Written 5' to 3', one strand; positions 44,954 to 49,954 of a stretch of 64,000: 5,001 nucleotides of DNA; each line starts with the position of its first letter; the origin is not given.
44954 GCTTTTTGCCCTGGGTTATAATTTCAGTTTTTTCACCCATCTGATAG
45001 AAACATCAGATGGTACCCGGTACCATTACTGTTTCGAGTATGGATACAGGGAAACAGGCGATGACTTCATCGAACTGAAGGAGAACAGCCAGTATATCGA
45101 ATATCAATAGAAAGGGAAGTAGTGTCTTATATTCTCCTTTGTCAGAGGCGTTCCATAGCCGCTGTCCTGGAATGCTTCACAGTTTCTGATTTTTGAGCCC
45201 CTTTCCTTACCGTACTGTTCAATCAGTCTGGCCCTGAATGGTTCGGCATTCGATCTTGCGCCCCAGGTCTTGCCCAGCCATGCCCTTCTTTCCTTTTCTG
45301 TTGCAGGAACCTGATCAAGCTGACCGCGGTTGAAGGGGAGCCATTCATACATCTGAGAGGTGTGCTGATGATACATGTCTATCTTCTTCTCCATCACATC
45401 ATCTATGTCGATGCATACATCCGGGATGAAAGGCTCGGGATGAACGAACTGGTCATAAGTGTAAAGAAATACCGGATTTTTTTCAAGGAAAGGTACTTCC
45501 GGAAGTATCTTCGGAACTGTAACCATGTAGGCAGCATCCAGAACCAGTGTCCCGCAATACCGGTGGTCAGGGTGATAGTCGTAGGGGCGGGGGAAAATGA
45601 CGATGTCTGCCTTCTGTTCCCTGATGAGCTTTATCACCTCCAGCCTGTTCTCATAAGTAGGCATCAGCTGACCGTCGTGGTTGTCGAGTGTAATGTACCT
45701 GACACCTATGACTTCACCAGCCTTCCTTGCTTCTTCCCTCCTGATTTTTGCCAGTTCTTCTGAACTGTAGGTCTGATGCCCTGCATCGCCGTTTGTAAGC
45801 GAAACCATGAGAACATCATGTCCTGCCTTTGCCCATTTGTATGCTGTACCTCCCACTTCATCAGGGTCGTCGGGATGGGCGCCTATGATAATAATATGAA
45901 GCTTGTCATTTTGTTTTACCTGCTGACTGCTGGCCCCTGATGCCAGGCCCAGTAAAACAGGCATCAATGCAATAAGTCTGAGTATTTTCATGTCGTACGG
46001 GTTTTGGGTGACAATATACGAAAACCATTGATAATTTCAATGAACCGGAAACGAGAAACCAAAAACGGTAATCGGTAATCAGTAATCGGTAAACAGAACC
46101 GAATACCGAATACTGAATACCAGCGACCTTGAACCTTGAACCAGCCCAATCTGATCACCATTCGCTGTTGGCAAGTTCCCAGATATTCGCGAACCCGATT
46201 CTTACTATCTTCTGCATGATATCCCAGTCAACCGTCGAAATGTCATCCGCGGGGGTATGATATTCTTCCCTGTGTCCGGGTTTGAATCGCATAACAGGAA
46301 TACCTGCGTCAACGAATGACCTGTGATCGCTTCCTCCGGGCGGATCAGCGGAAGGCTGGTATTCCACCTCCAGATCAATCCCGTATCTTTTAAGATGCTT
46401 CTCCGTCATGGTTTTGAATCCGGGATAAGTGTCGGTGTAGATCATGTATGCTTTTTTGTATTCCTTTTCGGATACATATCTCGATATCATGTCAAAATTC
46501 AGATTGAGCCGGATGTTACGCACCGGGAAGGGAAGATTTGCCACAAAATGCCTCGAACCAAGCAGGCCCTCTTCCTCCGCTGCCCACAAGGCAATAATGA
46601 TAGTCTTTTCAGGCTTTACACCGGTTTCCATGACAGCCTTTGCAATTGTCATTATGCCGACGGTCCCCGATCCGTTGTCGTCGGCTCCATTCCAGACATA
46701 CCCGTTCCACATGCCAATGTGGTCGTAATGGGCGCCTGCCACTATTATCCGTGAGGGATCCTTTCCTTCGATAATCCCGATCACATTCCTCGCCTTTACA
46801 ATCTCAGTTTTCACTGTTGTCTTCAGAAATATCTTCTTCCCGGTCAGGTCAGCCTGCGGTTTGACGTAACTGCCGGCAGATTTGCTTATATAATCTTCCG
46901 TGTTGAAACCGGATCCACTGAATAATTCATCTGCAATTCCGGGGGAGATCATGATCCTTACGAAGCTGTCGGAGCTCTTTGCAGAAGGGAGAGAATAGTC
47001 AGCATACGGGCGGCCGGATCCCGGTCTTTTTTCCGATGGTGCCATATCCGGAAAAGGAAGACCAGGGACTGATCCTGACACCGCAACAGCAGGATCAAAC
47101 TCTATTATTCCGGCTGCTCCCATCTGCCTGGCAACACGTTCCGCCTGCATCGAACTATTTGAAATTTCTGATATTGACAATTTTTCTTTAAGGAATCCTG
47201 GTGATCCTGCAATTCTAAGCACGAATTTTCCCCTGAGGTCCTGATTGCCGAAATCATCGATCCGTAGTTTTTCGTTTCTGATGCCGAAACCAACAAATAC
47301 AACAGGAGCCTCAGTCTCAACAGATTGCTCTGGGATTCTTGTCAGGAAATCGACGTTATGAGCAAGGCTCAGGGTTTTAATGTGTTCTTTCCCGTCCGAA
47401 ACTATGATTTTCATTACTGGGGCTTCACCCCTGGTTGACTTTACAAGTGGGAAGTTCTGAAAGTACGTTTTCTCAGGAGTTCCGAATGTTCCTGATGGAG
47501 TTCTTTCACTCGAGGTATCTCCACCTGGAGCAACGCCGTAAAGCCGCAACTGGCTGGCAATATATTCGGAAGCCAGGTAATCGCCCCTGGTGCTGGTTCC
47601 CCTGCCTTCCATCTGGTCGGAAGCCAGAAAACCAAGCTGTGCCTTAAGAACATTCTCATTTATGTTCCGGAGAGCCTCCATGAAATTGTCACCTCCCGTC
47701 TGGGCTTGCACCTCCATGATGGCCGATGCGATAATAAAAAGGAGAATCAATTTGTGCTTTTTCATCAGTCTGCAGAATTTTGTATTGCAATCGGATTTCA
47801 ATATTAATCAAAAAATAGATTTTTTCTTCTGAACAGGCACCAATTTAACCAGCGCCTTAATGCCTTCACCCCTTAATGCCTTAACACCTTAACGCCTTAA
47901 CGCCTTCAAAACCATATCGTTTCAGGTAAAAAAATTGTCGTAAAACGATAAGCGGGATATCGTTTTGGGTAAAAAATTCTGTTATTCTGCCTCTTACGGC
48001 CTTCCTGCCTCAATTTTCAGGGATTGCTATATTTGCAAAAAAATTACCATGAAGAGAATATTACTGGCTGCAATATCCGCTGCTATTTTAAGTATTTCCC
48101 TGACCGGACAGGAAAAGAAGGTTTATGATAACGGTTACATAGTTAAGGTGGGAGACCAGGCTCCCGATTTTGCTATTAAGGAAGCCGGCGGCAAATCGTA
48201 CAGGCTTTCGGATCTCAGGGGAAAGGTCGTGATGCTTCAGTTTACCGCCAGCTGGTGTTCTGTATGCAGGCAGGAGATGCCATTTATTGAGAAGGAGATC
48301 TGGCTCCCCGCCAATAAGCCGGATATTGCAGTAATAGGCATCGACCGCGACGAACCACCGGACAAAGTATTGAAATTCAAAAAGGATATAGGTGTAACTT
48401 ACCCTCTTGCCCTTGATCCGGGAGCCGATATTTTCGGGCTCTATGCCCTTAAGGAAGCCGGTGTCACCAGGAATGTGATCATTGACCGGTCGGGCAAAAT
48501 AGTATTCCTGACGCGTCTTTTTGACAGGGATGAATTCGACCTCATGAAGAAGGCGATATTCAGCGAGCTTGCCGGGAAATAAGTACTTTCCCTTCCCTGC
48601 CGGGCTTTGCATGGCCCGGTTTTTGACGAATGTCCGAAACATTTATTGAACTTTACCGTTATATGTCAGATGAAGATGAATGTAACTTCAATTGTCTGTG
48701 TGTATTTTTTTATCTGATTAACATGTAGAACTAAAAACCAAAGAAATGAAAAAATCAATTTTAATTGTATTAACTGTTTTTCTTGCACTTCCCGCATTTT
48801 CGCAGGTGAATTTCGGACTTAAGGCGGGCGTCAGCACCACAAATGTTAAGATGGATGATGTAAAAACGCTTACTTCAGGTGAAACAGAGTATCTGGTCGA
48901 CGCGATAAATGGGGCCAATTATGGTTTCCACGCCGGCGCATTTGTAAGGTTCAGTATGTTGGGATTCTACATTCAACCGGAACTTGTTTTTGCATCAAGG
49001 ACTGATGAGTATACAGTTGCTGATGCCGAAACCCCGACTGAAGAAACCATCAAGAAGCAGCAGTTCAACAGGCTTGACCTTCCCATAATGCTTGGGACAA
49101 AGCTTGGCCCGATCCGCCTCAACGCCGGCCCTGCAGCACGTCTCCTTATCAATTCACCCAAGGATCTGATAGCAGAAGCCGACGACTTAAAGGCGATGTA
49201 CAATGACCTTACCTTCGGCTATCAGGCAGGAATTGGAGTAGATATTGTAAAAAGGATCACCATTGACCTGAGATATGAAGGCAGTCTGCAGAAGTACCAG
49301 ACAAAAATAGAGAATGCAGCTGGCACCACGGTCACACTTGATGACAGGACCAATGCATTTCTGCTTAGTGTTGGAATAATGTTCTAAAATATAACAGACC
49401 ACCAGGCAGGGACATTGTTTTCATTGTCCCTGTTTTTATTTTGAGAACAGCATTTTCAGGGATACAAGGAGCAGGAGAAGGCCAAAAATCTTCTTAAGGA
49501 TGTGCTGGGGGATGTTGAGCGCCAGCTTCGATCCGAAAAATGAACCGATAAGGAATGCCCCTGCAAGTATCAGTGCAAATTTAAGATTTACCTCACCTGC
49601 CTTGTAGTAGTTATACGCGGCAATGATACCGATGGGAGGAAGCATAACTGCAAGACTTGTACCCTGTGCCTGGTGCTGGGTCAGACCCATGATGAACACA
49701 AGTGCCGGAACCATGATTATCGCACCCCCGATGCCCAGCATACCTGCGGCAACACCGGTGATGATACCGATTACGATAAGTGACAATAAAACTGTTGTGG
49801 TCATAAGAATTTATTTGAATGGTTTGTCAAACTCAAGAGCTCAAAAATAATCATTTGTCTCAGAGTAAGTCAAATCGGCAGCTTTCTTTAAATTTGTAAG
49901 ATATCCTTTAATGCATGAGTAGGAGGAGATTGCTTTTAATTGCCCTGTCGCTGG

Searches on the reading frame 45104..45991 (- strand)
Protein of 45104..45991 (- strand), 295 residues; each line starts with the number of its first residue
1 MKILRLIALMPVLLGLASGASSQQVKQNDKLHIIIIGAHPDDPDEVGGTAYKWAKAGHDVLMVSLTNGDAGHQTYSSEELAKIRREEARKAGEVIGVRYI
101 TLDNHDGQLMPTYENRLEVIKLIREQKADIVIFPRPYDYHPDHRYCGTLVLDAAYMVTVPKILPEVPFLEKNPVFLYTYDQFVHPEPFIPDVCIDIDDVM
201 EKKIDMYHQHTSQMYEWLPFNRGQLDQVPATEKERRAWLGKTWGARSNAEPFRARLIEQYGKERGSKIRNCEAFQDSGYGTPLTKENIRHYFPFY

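Call 31: search_protein_families(library=pfam, proteins=[window:45104-45991:-], max_evalue=0.00001)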
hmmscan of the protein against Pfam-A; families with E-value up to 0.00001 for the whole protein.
window:45104-45991:- (295 aa): 1 family
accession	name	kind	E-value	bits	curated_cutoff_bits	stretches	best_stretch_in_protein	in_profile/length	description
PF02585.22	PIG-L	-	9e-27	94.5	28.2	1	35-153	2-128/129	GlcNAc-PI de-N-acetylase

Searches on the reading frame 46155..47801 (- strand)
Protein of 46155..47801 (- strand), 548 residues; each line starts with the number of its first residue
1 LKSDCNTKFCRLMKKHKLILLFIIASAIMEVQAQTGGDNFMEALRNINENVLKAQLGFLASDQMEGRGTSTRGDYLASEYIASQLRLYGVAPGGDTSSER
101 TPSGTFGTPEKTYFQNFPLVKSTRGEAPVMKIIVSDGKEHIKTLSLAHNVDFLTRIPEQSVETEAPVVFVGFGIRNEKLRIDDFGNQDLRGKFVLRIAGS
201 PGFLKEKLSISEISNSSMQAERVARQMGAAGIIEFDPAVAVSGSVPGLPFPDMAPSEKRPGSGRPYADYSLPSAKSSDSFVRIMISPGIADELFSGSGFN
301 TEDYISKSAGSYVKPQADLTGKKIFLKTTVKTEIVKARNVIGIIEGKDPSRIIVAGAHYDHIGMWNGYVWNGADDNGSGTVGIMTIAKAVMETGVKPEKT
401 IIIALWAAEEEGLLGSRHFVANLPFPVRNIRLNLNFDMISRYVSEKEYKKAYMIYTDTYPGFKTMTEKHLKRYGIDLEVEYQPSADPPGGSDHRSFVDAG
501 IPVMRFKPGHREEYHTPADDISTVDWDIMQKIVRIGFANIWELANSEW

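Call 31: search_protein_families(library=pfam, proteins=[window:46155-47801:-], max_evalue=0.00001)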
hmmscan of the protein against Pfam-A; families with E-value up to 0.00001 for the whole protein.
window:46155-47801:- (548 aa): 2 families
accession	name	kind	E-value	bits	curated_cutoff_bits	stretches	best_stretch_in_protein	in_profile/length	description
PF04389.22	Peptidase_M28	-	2.2e-44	152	21.3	1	339-534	1-187/193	Peptidase family M28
PF01546.33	Peptidase_M20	-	4.6e-08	33.7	24.6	1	372-526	32-190/206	Peptidase family M20/M25/M40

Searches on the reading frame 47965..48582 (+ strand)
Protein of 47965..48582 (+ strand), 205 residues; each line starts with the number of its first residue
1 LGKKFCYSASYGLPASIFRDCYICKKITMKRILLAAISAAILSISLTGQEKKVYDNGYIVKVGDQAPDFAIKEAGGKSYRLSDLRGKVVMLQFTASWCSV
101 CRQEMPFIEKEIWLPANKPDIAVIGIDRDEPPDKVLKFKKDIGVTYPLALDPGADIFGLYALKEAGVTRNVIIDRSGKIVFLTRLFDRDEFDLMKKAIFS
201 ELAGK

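Call 31: search_protein_families(library=pfam, proteins=[window:47965-48582:+], max_evalue=0.00001)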
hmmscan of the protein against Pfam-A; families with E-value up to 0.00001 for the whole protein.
window:47965-48582:+ (205 aa): 2 families
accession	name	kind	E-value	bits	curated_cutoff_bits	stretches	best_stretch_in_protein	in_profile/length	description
PF00578.27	AhpC-TSA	-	2.4e-23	82.9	26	1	62-180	1-122/124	AhpC/TSA family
PF08534.16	Redoxin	-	3.2e-22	79.3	26.6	1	61-188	1-137/148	Redoxin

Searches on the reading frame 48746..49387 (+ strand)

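Call 31: search_protein_families(library=pfam, proteins=[window:48746-49387:+], max_evalue=0.00001)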
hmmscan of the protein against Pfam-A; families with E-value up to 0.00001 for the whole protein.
window:48746-49387:+ (213 aa): 2 families
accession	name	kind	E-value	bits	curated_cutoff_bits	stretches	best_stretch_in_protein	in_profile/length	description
PF13568.12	OMP_b-brl_2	-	4.9e-13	50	27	1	20-182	3-171/175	Outer membrane protein beta-barrel domain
PF13505.12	OMP_b-brl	-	4.6e-09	37.1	28.7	1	6-213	2-175/175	Outer membrane protein beta-barrel domain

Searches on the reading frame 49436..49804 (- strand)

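Call 69: search_protein_families(library=pfam, proteins=[window:49436-49804:-], max_evalue=0.01)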
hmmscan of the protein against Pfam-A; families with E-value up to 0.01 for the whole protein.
window:49436-49804:- (122 aa): 1 family
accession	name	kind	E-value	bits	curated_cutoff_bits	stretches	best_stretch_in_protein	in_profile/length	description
PF01925.25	TauE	-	4.3e-24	85.9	32.6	1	9-122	1-111/237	Sulfite exporter TauE/SafE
